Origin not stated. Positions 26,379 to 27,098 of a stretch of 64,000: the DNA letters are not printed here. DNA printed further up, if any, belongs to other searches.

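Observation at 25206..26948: Cytoplasmic TIR domain fused to a BspA-type LRR array, convergent with the giant gene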

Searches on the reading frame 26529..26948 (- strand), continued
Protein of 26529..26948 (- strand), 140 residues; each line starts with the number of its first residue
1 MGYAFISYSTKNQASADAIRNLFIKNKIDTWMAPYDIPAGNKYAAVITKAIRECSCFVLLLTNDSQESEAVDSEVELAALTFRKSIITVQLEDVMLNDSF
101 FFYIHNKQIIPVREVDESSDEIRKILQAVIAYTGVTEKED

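Call 41: search_protein_families(library=pfam, proteins=[P0183, P0185, P0188, P0192, P0194, P0197, P0198, P0199, P0209, P0212], max_evalue=0.001)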
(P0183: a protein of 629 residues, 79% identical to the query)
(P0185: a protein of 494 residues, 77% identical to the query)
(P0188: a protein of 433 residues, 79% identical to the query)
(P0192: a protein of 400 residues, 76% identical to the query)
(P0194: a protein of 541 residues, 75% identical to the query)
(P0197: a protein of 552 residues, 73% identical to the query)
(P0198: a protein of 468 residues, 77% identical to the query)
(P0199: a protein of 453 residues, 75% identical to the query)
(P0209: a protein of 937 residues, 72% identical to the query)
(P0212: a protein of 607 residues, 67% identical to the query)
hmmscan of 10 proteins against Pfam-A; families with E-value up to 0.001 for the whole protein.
P0183 (629 aa): 4 families
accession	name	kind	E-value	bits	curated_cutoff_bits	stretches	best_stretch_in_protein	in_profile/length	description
PF13676.11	TIR_2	-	1.1e-14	55.4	28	1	7-116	2-110/122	TIR domain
PF00308.24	Bac_DnaA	-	2e-08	35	23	1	197-280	64-145/162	Bacterial DnaA ATPAse domain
PF01580.24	FtsK_SpoIIIE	-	2e-08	34.4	24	1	355-527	16-157/221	FtsK/SpoIIIE family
PF08937.16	ThsB_TIR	-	2.5e-05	25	21.2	1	7-95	1-97/100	Thoeris protein ThsB, TIR-like domain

P0185 (494 aa): 5 families
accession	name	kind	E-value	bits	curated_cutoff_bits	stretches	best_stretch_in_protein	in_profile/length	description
PF13676.11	TIR_2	-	2.5e-15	57.5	28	1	5-125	2-121/122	TIR domain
PF00308.24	Bac_DnaA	-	3.6e-06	27.7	23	1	195-276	64-144/162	Bacterial DnaA ATPAse domain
PF08937.16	ThsB_TIR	-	6.3e-05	23.8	21.2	1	5-93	1-97/100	Thoeris protein ThsB, TIR-like domain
PF13306.12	LRR_5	-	0.00019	21.7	27.7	1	405-444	83-121/127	BspA type Leucine rich repeat region (6 copies)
PF01582.25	TIR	-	0.00096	19.4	21.3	0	19-90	22-95/179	TIR domain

P0188 (433 aa): 4 families
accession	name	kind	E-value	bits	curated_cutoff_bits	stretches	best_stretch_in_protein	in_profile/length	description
PF00069.31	Pkinase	-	6.5e-27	95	31.7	1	176-428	1-252/263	Protein kinase domain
PF13676.11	TIR_2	-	4.3e-14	53.5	28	1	5-93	2-93/122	TIR domain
PF07714.23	PK_Tyr_Ser-Thr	-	1.3e-12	48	23.1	1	178-381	3-205/258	Protein tyrosine and serine/threonine kinase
PF08937.16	ThsB_TIR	-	3e-06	28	21.2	1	5-93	1-97/100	Thoeris protein ThsB, TIR-like domain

P0192 (400 aa): 3 families
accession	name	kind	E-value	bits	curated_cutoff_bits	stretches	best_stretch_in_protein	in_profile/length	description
PF03144.31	GTP_EFTU_D2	-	3.8e-14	53.3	30.3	1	224-281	1-60/73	Elongation factor Tu domain 2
PF13676.11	TIR_2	-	1.2e-13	52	28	1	5-113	2-109/122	TIR domain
PF08937.16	ThsB_TIR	-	3e-05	24.8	21.2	1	5-93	1-97/100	Thoeris protein ThsB, TIR-like domain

P0194 (541 aa): 3 families
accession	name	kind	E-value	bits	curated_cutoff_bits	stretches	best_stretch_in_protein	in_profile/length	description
PF13676.11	TIR_2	-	4.7e-16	59.8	28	1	5-115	2-111/122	TIR domain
PF08937.16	ThsB_TIR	-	5.1e-06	27.2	21.2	1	5-93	1-97/100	Thoeris protein ThsB, TIR-like domain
PF01582.25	TIR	-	0.00041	20.6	21.3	1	19-93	22-98/179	TIR domain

P0197 (552 aa): 4 families
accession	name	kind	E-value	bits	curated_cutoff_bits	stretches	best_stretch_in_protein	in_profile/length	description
PF01580.24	FtsK_SpoIIIE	-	7e-48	163.4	24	1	262-453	2-220/221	FtsK/SpoIIIE family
PF17854.6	FtsK_alpha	-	5.4e-20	71.9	22.9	1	169-254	16-101/101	FtsK alpha domain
PF13676.11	TIR_2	-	4.2e-15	56.7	28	1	5-95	2-95/122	TIR domain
PF08937.16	ThsB_TIR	-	6.4e-05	23.7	21.2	1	5-92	1-96/100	Thoeris protein ThsB, TIR-like domain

P0198 (468 aa): 3 families
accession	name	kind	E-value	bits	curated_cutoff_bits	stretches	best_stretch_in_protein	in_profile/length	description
PF13676.11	TIR_2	-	1.6e-32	113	28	2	163-272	2-110/122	TIR domain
PF01582.25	TIR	-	5.8e-09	36.4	21.3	1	177-239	22-84/179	TIR domain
PF08937.16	ThsB_TIR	-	2.7e-06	28.2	21.2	1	163-251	1-97/100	Thoeris protein ThsB, TIR-like domain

P0199 (453 aa): 10 families
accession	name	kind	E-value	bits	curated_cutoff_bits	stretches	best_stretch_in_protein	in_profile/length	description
PF13424.12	TPR_12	-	9.9e-16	58.1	30.1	2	184-261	2-77/77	Tetratricopeptide repeat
PF13374.12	TPR_10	-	1e-13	51.2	27.5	0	358-391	1-34/42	Tetratricopeptide repeat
PF13676.11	TIR_2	-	5.9e-13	49.8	28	1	4-93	1-93/122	TIR domain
PF13181.12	TPR_8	-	1.4e-10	40.9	25.7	0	187-215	3-31/34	Tetratricopeptide repeat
PF00515.34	TPR_1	-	1.7e-10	40.7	27.8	1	185-215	1-31/34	Tetratricopeptide repeat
PF07719.23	TPR_2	-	3.2e-09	36.6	27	0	359-389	1-31/34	Tetratricopeptide repeat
PF24885.1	TPR_NPHP3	-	4e-07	30.1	100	1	164-274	77-186/239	Nephrocystin-3 TPR domain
PF08937.16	ThsB_TIR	-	7e-05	23.6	21.2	1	5-93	1-97/100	Thoeris protein ThsB, TIR-like domain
PF13176.12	TPR_7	-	0.00043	20.6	27.9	0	188-218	2-32/36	Tetratricopeptide repeat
PF17874.7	TPR_MalT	-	0.00064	19.5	45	0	356-435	119-194/336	MalT-like TPR region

P0209 (937 aa): 3 families
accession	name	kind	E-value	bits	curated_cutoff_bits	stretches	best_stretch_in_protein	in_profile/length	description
PF13540.12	RCC1_2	-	1.2e-59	197.1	22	3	305-334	1-30/30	Regulator of chromosome condensation (RCC1) repeat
PF25390.1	WD40_RLD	-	9.9e-37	127.5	150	3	228-369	90-274/363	RCC1-like domain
PF13676.11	TIR_2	-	4.4e-15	56.7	28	1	5-96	2-95/122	TIR domain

P0212 (607 aa): 2 families
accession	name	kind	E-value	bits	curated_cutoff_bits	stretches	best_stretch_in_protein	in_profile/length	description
PF02493.26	MORN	-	2.3e-21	74.7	22.5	1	404-425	1-22/23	MORN repeat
PF13676.11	TIR_2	-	3.9e-10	40.7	28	1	5-93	2-93/122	TIR domain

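Call 43: find_related_loci(query=A1, collection=genome_contigs, flank=10000)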
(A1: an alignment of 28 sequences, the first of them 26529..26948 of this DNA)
Query A1 (140 aa) in genome_contigs; peptide patterns used: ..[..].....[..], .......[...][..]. (x = any residue, [..] = any of these).
138 stretches matched a pattern; 112 encode a relative of the query (tblastn E <= 1e-3); the best 80 are kept; 79 distinct loci.
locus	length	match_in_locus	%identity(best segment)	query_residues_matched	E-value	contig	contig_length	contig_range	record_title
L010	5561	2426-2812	78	1-129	3e-67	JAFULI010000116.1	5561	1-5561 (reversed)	MAG: Oscillospiraceae bacterium isolate RGIG4599 Roe_deer_Rectum-3__c595809, whole genome shotgun sequence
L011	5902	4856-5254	75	1-133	5e-66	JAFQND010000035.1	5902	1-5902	MAG: Oscillospiraceae bacterium isolate RGIG1971 Goat_Cecum.Co__c292184, whole genome shotgun sequence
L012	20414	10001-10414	72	1-138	8e-65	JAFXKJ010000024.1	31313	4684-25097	MAG: Clostridia bacterium isolate RGIG6494 Sheep_Rectum.Co__c378908, whole genome shotgun sequence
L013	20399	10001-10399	72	1-133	9e-65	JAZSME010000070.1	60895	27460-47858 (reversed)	MAG: Ruminococcus sp. isolate T1900044555_TS20190021.MAGScoT_cleanbin_000049 SGB_293_k141_2784177, whole genome shotgun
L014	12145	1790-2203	71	1-138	4e-63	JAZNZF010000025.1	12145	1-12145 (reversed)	MAG: Acutalibacteraceae bacterium isolate T1900044770_TS20190236.MAGScoT_cleanbin_000010 SGB_2444_k141_1541650, whole ge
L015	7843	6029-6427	68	1-133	2e-59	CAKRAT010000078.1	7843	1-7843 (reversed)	MAG: uncultured Dorea sp. isolate REFINED_METABAT215_TOP10_CONTIGS_1500_ASSEMBLY_K77_MERGED__Hadza_PheChl_Fiber-Hadza-Ne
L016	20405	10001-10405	63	1-136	5e-55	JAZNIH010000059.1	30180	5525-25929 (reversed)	MAG: Acutalibacteraceae bacterium isolate T1900044687_TS20190153.MAGScoT_cleanbin_000020 SGB_1728_k141_2896651, whole ge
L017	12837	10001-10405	62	1-136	2e-53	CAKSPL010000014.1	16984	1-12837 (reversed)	MAG: uncultured Eubacteriales bacterium isolate REFINED_METABAT215_TOP10_CONTIGS_1500_ASSEMBLY_K77_MERGED__Hadza_MoBio_h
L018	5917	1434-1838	62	1-136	2e-53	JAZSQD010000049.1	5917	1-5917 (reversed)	MAG: Acutalibacteraceae bacterium isolate T1900044544_TS20190010.MAGScoT_cleanbin_000038 SGB_102_k141_247933, whole geno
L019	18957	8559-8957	63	1-134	2e-53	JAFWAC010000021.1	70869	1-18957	MAG: Clostridia bacterium isolate RGIG5552 Sheep_Colon.Co__c2146634, whole genome shotgun sequence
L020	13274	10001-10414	56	1-139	3e-53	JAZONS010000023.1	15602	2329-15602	MAG: Eubacteriales bacterium isolate T1900045636_YK20190330.MAGScoT_cleanbin_000013 SGB_8098_k141_367233, whole genome s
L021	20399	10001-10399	57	1-134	4e-52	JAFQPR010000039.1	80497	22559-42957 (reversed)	MAG: Clostridia bacterium isolate RGIG2037 Goat_Colon-1__c355282, whole genome shotgun sequence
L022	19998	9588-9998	59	2-139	1e-50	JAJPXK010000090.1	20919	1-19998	MAG: Clostridia bacterium isolate AH.12_2 NODE_449_length_20919_cov_7.015865, whole genome shotgun sequence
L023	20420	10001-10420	58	1-140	9e-50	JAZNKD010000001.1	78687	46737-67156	MAG: Eubacteriales bacterium isolate T1900044677_TS20190143.MAGScoT_cleanbin_000011 SGB_1646_k141_3934511, whole genome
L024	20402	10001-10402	58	2-136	6e-49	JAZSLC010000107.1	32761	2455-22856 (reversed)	MAG: Faecousia sp. isolate T1900044558_TS20190024.MAGScoT_cleanbin_000081 SGB_340_k141_1099000, whole genome shotgun seq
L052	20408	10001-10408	53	1-137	5e-43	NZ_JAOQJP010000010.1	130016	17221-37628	Brotomerdimonas butyrica strain Sanger_12 .13414_6_60.10, whole genome shotgun sequence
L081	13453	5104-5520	49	1-140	8e-42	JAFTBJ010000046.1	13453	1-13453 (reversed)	MAG: Clostridia bacterium isolate RGIG3664 Goat_Rumen.Co__c478964, whole genome shotgun sequence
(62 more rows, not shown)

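Call 53: search_protein_families(library=padloc, proteins=[P0195, P0203, P0260, L005:5664-7997:+, L005:2922-3200:+, L005:3232-4434:+, L005:4781-5593:+, L005:9900-12047:+], max_evalue=0.001)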
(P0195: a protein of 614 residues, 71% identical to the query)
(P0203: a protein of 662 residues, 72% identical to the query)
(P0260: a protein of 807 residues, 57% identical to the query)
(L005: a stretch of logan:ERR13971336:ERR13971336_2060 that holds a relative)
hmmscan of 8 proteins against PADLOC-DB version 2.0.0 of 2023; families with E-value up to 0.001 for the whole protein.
P0195 (614 aa): 2 families
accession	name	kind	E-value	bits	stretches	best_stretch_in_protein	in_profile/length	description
PDLC02012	SAVED5--SAVED_TIR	-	4e-09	34.1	1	2-76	14-89/404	-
PDLC02421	Aga_TIR-PNTD1-PNTD2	-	0.00073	16.7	0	30-106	33-111/430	Class I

P0203 (662 aa): 3 families
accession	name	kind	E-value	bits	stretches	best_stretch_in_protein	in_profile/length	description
PDLC02012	SAVED5--SAVED_TIR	-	1.8e-10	38.5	1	2-183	14-176/404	-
PDLC00436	ThsB1|ThsB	-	0.00019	19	1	3-84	37-122/183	TIR-like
PDLC02421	Aga_TIR-PNTD1-PNTD2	-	0.00087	16.5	0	30-92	33-101/430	Class I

P0260 (807 aa): 8 families
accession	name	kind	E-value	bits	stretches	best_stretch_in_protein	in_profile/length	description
PDLC02012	SAVED5--SAVED_TIR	-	8.5e-11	39.6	1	2-75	14-88/404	-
PDLC00434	ThsB1|ThsB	-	2.6e-06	24.8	1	5-105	142-249/396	TIR-like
PDLC00433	ThsB1|ThsB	-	4.8e-06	24.7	1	49-99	55-105/164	TIR-like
PDLC00431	ThsB1|ThsB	-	8.2e-06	24.3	1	46-98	55-107/162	TIR-like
PDLC00436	ThsB1|ThsB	-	4.3e-05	21.1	1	3-81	37-119/183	TIR-like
PDLC00418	ThsB1|ThsB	-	9.9e-05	20.2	1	5-89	8-99/155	TIR-like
PDLC04688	PDC-M50B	-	0.00011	20.5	1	48-94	58-104/162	-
PDLC00426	ThsB1|ThsB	-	0.00061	17.2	1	41-94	284-337/352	TIR-like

L005:5664-7997:+ (777 aa): 2 families
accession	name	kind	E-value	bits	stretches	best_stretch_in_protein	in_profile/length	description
PDLC04135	mad3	-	0.00025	18.7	0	221-242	21-42/374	mads_3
PDLC04140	mad8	-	0.00086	16.9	0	210-261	15-67/314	mads_8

L005:2922-3200:+ (92 aa): 0 families

L005:3232-4434:+ (400 aa): 6 families
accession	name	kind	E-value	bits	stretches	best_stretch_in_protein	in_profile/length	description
PDLC05062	PDC-S66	-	4.5e-10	37.4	1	266-342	146-224/282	-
PDLC02012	SAVED5--SAVED_TIR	-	1.7e-06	25.4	1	264-354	9-102/404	-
PDLC00423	ThsB1|ThsB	-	2e-05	22.3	1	257-345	24-118/190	TIR-like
PDLC00436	ThsB1|ThsB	-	3.9e-05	21.2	1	267-344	34-116/183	TIR-like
PDLC00419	ThsB1|ThsB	-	5.5e-05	21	1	267-345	26-109/165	TIR-like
PDLC00420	ThsB1|ThsB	-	0.0003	18.1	1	271-346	4-82/319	TIR-like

L005:4781-5593:+ (270 aa): 7 families
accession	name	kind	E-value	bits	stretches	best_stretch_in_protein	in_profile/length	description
PDLC00436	ThsB1|ThsB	-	1.4e-10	39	1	4-81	36-115/183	TIR-like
PDLC00419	ThsB1|ThsB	-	1.7e-09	35.7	1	4-85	28-111/165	TIR-like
PDLC00422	ThsB1|ThsB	-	8.3e-08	30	1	3-89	40-130/194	TIR-like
PDLC00426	ThsB1|ThsB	-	1.6e-07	28.9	1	5-121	239-343/352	TIR-like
PDLC00425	ThsB1|ThsB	-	1.4e-05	22.3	1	3-125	251-377/389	TIR-like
PDLC00423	ThsB1|ThsB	-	0.00023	18.9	1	2-83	34-118/190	TIR-like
PDLC00430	ThsB1|ThsB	-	0.00027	18.6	0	4-21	65-82/269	TIR-like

L005:9900-12047:+ (715 aa): 9 families
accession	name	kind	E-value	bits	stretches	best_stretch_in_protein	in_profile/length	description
PDLC02012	SAVED5--SAVED_TIR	-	3e-12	44.4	1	2-82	14-95/404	-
PDLC00436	ThsB1|ThsB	-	6.9e-07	26.9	1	3-75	37-113/183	TIR-like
PDLC00426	ThsB1|ThsB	-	9.2e-07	26.5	1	4-94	240-337/352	TIR-like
PDLC00433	ThsB1|ThsB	-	2e-06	25.9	1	45-139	51-143/164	TIR-like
PDLC05062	PDC-S66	-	5.6e-05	20.7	1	4-80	151-232/282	-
PDLC00431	ThsB1|ThsB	-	8.2e-05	21.1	1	44-95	53-104/162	TIR-like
PDLC00418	ThsB1|ThsB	-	0.00012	20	1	4-88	7-98/155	TIR-like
PDLC02962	RT-TIR_XII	-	0.00014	18.9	1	4-116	348-423/478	single gene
PDLC04688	PDC-M50B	-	0.00015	20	1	45-94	55-104/162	-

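Call 57: predict_structure(alignment_id=A1)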
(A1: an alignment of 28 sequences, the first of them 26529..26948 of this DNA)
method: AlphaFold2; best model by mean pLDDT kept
length: 140 residues; sequences in the alignment: 28
mean_pLDDT: 90.3   pTM: 0.85
mean pLDDT of the five models: 90.3, 89.4, 89.4, 89.1, 89.1
residues with pLDDT >= 90: 107; 70-90: 27; 50-70: 3; < 50: 3
segments of 3 or more residues with pLDDT < 50: 138-140
pLDDT, mean of each block of 10 residues (from residue 1): 90 94 94 86 88 96 94 94 95 93 88 89 94 70
secondary structure, 60 per line:
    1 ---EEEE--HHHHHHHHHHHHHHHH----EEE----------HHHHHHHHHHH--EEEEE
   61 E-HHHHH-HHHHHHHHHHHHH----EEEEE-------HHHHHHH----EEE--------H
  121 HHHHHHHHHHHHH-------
elements in order: E4-7 H10-25 E30-32 H43-53 E56-61 H63-67 H69-81 E86-90 H98-104 E109-111 H120-133

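Call 61: fold_search(model_id=the predicted structure, library=pdb)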
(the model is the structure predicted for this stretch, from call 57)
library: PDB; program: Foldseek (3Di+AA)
matches with E <= 10: 1475; with E <= 0.001: 91
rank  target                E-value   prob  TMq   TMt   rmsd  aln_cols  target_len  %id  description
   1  8spo_I                3.8e-06  1.00  0.71  0.30   3.9       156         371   24  Tetramerized activation of MapSPARTA bound with NAD+ (released 2023-08-23)
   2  4w8h_A                1.2e-05  1.00  0.72  0.79   2.9       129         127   14  Crystal structure of the TIR domain of the Toll-related Receptor TRR-2 from the lower metazoan Hydra magnipapillata (c (released 2015-09-09)
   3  8u72_F                1.5e-05  1.00  0.74  0.27   3.4       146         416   18  Cryo-EM structure of the SPARTA oligomer with guide RNA and target DNA (released 2024-06-12)
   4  8ifl_A                2.0e-05  1.00  0.73  0.27   3.7       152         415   19  Cryo-EM structure of tetrameric SPARTA gRNA-ssDNA target complex in state 1 (released 2024-01-17)
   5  5uzb_A                2.1e-05  1.00  0.73  0.72   2.8       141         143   18  Cryo-EM structure of the MAL TIR domain filament (released 2017-07-26)
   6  8i87_G                3.0e-05  1.00  0.71  0.27   3.5       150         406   23  Cryo-EM structure of TIR-APAZ/Ago-gRNA-DNA complex (released 2023-07-19)
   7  4c6r_A                3.0e-05  1.00  0.59  0.52   6.9       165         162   15  Crystal structure of the TIR domain from the Arabidopsis Thaliana disease resistance protein RPS4 (released 2014-05-28)
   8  4w8g                  3.2e-05  1.00  0.76  0.84   2.6       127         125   13  Crystal structure of the TIR domain of the Toll-related Receptor TRR-2 from the lower metazoan Hydra magnipapillata (cry (released 2015-09-09)
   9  4c6t_D                3.4e-05  1.00  0.59  0.52   6.9       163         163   15  Crystal structure of the RPS4 and RRS1 TIR domain heterodimer (released 2014-05-28)
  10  7uxu_A                3.7e-05  1.00  0.72  0.75   3.4       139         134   14  CryoEM structure of the TIR domain from AbTir in complex with 3AD (released 2022-09-07)
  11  8qlp_E                3.9e-05  1.00  0.74  0.27   3.3       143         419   17  CryoEM structure of the RNA/DNA bound SPARTA (BabAgo/TIR-APAZ) tetrameric complex (released 2024-01-31)
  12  7beq                  3.9e-05  1.00  0.73  0.74   3.6       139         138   15  MicroED structure of the MyD88 TIR domain higher-order assembly (released 2021-03-10)
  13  7xoz_B                3.9e-05  1.00  0.68  0.59   6.1       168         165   13  Crystal structure of RPPT-TIR (released 2023-11-08)
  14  8oz6_A                4.1e-05  1.00  0.74  0.27   3.5       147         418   22  cryoEM structure of SPARTA complex ligand-free (released 2023-08-16)
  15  7dfv_B                4.1e-05  1.00  0.60  0.18  10.1       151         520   13  Cryo-EM structure of plant NLR RPP1 tetramer core part (released 2020-12-16)
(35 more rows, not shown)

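Call 76: search_protein_families(library=pfam, alignment_id=A5, max_evalue=0.00001)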
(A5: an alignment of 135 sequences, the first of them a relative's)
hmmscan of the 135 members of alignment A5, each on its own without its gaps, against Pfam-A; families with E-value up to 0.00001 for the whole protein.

A. member 1, L010:1044-2351:+ (435 aa): 1 family
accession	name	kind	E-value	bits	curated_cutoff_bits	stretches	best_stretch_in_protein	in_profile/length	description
PF01841.26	Transglut_core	-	2.8e-08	34.4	23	1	196-299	6-107/108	Transglutaminase-like superfamily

B. families by the number of members that match (of 135 scanned): 163 families (the first 25 are shown)
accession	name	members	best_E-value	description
PF13676.11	TIR_2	8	2.4e-25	TIR domain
PF01965.30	DJ-1_PfpI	5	3e-43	DJ-1/PfpI family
PF00753.33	Lactamase_B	3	9.2e-15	Metallo-beta-lactamase superfamily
PF13424.12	TPR_12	2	3.2e-89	Tetratricopeptide repeat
PF03313.21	SDH_alpha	2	4.7e-62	Serine dehydratase alpha chain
PF02775.26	TPP_enzyme_C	2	8.2e-53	Thiamine pyrophosphate enzyme, C-terminal TPP binding domain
PF00004.35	AAA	2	7.1e-49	ATPase family associated with various cellular activities (AAA)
PF01687.23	Flavokinase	2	2e-42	Riboflavin kinase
PF02776.23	TPP_enzyme_N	2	2.6e-40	Thiamine pyrophosphate enzyme, N-terminal TPP binding domain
PF00205.28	TPP_enzyme_M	2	3.8e-39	Thiamine pyrophosphate enzyme, central domain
PF02026.21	RyR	2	1.2e-36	RyR domain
PF00005.33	ABC_tran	2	2.7e-34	ABC transporter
PF06574.18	FAD_syn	2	1.7e-32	FAD synthetase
PF01613.24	Flavin_Reduct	2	3.4e-30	Flavin reductase like domain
PF04909.20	Amidohydro_2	2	5.1e-30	Amidohydrolase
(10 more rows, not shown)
